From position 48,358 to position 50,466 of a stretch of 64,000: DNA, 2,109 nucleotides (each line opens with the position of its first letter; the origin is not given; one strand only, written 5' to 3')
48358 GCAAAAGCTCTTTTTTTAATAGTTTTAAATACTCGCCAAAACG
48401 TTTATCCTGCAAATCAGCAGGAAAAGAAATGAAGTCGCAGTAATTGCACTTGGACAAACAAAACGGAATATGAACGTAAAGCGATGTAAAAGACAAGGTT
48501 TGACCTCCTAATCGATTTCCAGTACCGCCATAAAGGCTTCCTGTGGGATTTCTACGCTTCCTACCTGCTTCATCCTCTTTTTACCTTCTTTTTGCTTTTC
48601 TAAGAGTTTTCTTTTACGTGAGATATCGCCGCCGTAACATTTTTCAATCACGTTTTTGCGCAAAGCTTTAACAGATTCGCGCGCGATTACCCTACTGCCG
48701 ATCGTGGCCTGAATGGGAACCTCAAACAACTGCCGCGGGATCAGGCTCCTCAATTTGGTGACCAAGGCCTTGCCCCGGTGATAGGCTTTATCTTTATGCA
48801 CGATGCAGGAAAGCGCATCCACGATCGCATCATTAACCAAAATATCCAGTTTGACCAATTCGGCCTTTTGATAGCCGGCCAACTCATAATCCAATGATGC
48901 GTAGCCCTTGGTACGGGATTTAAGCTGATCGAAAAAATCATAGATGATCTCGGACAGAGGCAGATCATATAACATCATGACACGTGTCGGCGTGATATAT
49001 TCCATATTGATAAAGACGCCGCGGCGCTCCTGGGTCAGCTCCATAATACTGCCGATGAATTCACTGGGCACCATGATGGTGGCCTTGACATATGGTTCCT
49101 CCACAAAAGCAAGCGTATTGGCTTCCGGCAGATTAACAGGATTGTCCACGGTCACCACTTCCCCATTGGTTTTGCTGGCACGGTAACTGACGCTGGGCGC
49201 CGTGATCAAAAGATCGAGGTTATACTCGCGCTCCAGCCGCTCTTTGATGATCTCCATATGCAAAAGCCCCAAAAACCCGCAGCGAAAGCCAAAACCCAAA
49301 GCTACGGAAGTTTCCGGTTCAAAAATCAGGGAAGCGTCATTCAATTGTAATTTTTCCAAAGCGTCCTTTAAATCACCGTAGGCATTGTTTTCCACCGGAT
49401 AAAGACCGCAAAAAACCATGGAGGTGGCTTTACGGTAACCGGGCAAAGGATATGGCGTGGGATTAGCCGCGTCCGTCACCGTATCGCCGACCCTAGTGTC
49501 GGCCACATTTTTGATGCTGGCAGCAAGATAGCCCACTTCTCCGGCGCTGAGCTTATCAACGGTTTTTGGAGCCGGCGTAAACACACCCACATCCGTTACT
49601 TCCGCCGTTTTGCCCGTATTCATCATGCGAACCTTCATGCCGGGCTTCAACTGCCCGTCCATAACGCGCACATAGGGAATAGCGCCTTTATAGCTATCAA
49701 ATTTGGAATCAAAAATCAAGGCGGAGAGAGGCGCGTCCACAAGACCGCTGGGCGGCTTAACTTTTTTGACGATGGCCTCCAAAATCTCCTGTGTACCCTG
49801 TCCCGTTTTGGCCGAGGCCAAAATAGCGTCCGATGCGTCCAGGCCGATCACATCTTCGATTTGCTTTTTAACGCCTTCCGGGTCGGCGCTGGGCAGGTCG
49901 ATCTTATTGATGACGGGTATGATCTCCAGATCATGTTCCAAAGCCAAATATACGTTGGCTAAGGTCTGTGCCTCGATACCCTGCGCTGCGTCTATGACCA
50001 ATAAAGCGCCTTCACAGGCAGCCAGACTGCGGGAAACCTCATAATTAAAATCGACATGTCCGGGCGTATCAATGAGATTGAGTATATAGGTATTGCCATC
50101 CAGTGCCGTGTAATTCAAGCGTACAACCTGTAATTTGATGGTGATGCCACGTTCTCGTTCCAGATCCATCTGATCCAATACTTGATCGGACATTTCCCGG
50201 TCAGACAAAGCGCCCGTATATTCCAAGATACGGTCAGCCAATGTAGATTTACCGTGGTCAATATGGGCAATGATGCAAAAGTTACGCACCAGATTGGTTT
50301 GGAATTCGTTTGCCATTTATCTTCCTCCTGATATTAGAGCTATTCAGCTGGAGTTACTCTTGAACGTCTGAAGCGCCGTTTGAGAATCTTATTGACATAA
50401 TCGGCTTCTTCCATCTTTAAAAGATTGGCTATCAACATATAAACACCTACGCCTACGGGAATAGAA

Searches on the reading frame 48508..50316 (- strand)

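Call 11: search_protein_families(library=pfam, proteins=[window:48508-50316:-])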
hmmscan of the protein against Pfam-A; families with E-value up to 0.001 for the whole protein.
window:48508-50316:- (602 aa): 5 families
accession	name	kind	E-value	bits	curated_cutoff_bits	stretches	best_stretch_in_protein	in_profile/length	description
PF00009.33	GTP_EFTU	-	5.2e-56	189.7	26.5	1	10-187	3-187/188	Elongation factor Tu GTP binding domain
PF06421.17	LepA_C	-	2.6e-50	169.5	29.7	1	494-599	1-106/107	GTP-binding protein LepA C-terminus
PF00679.30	EFG_C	-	3.8e-24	85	27.9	1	406-491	3-87/89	Elongation factor G C-terminus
PF03144.31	GTP_EFTU_D2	-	1.2e-13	51.7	30.3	1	211-281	1-73/73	Elongation factor Tu domain 2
PF22042.2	EF-G_D2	-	7.7e-07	29.6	27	1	196-282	1-83/84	Elongation factor G domain 2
